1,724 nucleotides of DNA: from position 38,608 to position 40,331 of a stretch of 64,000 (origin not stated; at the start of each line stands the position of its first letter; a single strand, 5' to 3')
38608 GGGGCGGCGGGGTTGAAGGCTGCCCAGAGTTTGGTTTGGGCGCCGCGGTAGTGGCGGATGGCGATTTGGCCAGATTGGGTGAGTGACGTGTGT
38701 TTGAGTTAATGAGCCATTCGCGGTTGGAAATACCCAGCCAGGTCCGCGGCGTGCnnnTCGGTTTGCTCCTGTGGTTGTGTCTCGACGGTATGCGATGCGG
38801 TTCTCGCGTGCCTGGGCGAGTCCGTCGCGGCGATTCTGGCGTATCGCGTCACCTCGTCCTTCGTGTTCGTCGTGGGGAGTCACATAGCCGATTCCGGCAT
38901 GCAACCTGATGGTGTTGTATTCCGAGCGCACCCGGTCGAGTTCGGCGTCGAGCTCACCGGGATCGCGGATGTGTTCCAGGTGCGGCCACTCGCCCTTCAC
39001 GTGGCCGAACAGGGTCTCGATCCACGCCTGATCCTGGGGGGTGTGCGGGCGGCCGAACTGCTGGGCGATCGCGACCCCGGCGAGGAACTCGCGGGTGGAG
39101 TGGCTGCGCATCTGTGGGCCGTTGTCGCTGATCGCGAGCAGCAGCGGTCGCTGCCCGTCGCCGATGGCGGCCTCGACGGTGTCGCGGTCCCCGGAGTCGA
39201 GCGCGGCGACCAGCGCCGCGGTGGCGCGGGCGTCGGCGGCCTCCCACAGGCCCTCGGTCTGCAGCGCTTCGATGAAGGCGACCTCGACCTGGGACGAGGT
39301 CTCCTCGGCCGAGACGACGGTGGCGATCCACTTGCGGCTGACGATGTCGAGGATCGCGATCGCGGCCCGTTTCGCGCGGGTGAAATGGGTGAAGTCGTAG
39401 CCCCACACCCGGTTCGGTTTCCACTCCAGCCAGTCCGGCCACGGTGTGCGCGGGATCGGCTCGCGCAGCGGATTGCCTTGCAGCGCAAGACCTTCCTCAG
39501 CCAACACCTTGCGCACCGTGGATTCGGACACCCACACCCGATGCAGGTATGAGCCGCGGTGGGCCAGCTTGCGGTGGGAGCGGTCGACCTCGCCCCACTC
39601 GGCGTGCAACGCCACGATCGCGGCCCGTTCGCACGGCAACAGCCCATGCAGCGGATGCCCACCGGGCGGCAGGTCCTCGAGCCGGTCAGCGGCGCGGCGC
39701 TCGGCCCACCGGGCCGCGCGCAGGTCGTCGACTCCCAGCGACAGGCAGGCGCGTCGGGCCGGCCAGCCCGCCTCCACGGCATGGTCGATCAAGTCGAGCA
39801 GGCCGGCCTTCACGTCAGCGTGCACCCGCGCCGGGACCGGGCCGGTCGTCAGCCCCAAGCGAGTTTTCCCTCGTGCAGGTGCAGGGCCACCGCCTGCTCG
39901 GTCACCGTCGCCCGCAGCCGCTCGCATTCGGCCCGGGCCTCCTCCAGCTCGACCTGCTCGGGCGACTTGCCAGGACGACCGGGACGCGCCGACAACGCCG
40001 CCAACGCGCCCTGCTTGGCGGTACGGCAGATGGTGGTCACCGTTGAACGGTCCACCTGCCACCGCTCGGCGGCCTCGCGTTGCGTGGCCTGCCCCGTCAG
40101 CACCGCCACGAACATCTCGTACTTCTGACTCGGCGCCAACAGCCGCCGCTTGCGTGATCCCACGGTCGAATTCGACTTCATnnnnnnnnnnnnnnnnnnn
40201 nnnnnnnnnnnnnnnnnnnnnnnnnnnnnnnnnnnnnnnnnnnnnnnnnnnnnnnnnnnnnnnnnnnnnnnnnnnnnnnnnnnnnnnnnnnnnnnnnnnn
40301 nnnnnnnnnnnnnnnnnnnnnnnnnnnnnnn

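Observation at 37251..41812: IS3-family element cleanly bisects the VirB4-like conjugative ATPase gene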

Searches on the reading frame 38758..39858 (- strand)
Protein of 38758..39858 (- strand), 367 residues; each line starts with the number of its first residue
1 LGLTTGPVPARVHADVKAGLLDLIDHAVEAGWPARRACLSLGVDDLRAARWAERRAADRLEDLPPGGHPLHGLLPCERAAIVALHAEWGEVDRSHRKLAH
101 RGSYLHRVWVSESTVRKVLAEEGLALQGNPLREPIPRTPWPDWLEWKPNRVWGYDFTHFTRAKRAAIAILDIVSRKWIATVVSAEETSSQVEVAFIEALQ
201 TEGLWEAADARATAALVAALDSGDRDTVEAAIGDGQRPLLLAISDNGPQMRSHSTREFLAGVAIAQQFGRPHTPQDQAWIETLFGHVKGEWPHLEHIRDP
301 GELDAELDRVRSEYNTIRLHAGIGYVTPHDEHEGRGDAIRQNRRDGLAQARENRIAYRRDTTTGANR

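Call 5: search_protein_families(library=pfam, proteins=[window:38758-39858:-], max_evalue=0.01)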
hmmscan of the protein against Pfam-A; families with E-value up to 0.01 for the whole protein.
seq(367 aa): 2 families
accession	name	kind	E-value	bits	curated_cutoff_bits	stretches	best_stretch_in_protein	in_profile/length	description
PF13683.12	rve_3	-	3.1e-11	43.3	26.5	1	264-328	3-67/67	Integrase core domain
PF00665.32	rve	-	1.5e-10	41.6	32.6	2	147-199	3-59/102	Integrase core domain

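Call 6: search_protein_families(library=ncbifam, proteins=[window:38758-39858:-], max_evalue=0.01)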
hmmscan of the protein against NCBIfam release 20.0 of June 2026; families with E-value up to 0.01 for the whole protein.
seq(367 aa): 2 families
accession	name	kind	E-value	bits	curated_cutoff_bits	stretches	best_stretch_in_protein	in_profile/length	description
NF033516.0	transpos_IS3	equivalog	7.8e-30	104.3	160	2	226-330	262-367/369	IS3 family transposase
NF033577.2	transpos_IS481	equivalog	7.1e-25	88.1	224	1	22-330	4-282/284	IS481 family transposase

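Call 22: search_dna_similar(query=window:38758-39858:-, collection=plasmids, mode=protein, rows=spread, max_rows=40)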
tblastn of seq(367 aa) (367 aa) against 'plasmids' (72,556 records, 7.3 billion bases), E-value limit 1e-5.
Records with a match: 197; places in all: 271; records where one place covers at least 80% of the query: 13.
Best place of each record, by identity: >=99% 5; 60-80% 2; <60% 190.
By first word of the organism name: Escherichia 67; Mycobacterium 14; Edwardsiella 10; Sphingopyxis 7; Vibrio 7; Caballeronia 6; Methylobacterium 5; Klebsiella 5; Sphingobium 4; Labrenzia 4; and 41 more.
By predicted mobility (MOB-suite, as given by PLSDB): conjugative 110; mobilizable 49; non-mobilizable 38.
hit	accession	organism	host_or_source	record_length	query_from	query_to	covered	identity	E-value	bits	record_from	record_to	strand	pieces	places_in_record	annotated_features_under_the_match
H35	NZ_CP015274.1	Mycobacterium intracellulare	Homo sapiens,cell culture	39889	1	367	100%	100.0%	0e+0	631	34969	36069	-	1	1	integrase core domain-containing protein | helix-turn-helix domain-containing protein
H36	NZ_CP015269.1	Mycobacterium intracellulare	cell culture,heated-cooler unit water ...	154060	1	359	98%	70.6%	5e-137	437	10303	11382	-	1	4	integrase core domain-containing protein | helix-turn-helix domain-containing protein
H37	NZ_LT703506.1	Mycobacterium intracellulare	natural / free-living,environmental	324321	1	359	98%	51.1%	9e-90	301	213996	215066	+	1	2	integrase core domain-containing protein | hypothetical protein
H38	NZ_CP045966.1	Mycobacterium intracellulare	Homo sapiens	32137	161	359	54%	57.8%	8e-59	212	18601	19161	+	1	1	integrase core domain-containing protein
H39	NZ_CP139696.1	Limimaricola variabilis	Bacterial Culture,hydrothermal vent ...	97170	81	361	77%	28.5%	2e-7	61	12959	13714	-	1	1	MFS transporter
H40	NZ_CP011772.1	Croceicoccus naphthovorans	-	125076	81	359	76%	27.7%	5e-9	66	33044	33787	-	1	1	IS3 family transposase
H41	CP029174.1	Methylobacterium sp. DM1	-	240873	78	343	72%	29.0%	8e-9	65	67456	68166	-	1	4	IS3 family transposase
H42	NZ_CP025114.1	Bradyrhizobium sp. SK17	whole organism,agricultural soil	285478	78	358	77%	27.0%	6e-6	56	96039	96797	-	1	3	IS3 family transposase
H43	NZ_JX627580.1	Methylobacterium oryzae CBMB20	-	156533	78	343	72%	27.7%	1e-6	58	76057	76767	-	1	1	none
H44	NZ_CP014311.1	Burkholderia sp. PAMC 26561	single cell,lichen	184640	82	352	74%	26.9%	3e-8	63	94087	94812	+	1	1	IS3 family transposase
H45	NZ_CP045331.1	Labrenzia sp. THAF191b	pure culture,Surface of a polyethylene ...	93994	78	345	73%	26.9%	1e-7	61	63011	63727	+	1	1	none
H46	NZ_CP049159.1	Caballeronia sp. SBC1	whole organism,soil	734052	82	352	74%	26.6%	1e-7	61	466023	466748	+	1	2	IS3 family transposase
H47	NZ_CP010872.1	Actibacterium sp. EMB200-NS6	cell culture,oil contaminated tidal flat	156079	92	354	72%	27.4%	3e-9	67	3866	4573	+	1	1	IS3 family transposase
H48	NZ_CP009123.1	Sphingopyxis fribergensis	soil sample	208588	90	343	69%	28.0%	5e-9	66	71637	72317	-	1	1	IS3 family transposase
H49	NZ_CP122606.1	Escherichia coli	Sus scrofa,feces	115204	98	354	70%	27.6%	5e-11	72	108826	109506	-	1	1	IS3 family transposase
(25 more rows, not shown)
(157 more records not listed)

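Call 39: get_annotated_region(hit=H36, flank=1200)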
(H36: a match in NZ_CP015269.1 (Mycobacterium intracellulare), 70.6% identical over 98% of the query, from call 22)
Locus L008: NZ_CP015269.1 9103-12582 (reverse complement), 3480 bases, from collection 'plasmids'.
description: Mycobacterium intracellulare subsp. chimaera strain ZUERICH-2 plasmid unnamed 2, complete sequence
organism: Mycobacterium intracellulare (NCBI taxid 222805)
taxonomy: Bacteria; Actinomycetota; Actinomycetes; Mycobacteriales; Mycobacteriaceae; Mycobacterium; Mycobacterium intracellulare
host: -; source: cell culture,heated-cooler unit water tank; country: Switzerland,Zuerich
typing (MOB-suite, as given by PLSDB): non-mobilizable; replicon rep_cluster_244
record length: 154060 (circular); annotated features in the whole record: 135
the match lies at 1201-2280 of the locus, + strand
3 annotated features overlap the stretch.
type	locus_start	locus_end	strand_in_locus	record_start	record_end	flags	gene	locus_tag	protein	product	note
CDS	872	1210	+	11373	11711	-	-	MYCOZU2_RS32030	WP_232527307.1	helix-turn-helix domain-containing protein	-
CDS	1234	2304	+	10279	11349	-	-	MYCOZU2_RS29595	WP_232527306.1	integrase core domain-containing protein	GO:0015074 - DNA integration [Evidence IEA]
CDS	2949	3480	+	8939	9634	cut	-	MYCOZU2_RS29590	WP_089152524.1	HNH endonuclease family protein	-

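Call 40: get_annotated_region(hit=H37, flank=1200)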
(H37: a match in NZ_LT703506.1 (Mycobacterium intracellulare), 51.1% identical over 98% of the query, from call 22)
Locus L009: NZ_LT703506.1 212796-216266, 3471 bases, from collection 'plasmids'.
description: Mycobacterium intracellulare subsp. chimaera strain Mycobacterium chimaera MC045 isolate Mycobacterium chimaera plasmid 2
organism: Mycobacterium intracellulare (NCBI taxid 222805)
taxonomy: Bacteria; Actinomycetota; Actinomycetes; Mycobacteriales; Mycobacteriaceae; Mycobacterium; Mycobacterium intracellulare
host: -; source: natural / free-living,environmental; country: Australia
typing (MOB-suite, as given by PLSDB): mobilizable; relaxase MOBP
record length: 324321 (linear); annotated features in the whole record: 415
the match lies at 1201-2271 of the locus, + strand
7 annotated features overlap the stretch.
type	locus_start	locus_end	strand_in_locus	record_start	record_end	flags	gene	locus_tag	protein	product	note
CDS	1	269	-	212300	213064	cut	-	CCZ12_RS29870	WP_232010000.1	hypothetical protein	-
CDS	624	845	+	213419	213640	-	-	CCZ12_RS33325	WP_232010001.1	hypothetical protein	-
CDS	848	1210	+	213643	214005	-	-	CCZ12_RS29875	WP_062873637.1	hypothetical protein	-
CDS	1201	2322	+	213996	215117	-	-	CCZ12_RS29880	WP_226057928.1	integrase core domain-containing protein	GO:0015074 - DNA integration [Evidence IEA]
CDS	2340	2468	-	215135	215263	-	-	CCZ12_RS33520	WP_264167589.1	hypothetical protein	-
CDS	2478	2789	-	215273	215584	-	-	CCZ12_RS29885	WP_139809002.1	hypothetical protein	-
CDS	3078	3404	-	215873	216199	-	-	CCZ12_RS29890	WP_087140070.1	hypothetical protein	-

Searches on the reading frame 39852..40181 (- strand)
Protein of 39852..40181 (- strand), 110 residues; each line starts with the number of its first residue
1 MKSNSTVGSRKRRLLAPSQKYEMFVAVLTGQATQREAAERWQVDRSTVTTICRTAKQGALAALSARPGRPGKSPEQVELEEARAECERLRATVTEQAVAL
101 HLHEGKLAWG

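Call 5: search_protein_families(library=pfam, proteins=[window:39852-40181:-], max_evalue=0.01)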
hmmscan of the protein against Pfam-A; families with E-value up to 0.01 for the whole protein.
seq(110 aa): 4 families
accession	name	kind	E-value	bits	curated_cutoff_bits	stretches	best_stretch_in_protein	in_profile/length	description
PF13518.12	HTH_28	-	1.6e-06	28.5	25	1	19-71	1-52/52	Helix-turn-helix domain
PF13551.12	HTH_29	-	0.00011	22.6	28.1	1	26-76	7-62/64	Winged helix-turn helix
PF20038.5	HTH_59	-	0.00017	21.9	27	1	33-58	9-34/66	Helix-turn-helix domain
PF12802.13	MarR_2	-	0.0021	18.6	27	1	30-61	19-50/61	MarR family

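Call 6: search_protein_families(library=ncbifam, proteins=[window:39852-40181:-], max_evalue=0.01)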
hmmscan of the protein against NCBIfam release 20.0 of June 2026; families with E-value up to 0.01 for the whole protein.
seq(110 aa): 2 families
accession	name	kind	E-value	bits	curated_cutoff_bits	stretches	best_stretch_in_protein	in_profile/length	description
NF033545.0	transpos_IS630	equivalog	7.9e-07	28.8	100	1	26-88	7-67/299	IS630 family transposase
NF033577.2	transpos_IS481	equivalog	8.8e-06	25.4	224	1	20-91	2-73/284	IS481 family transposase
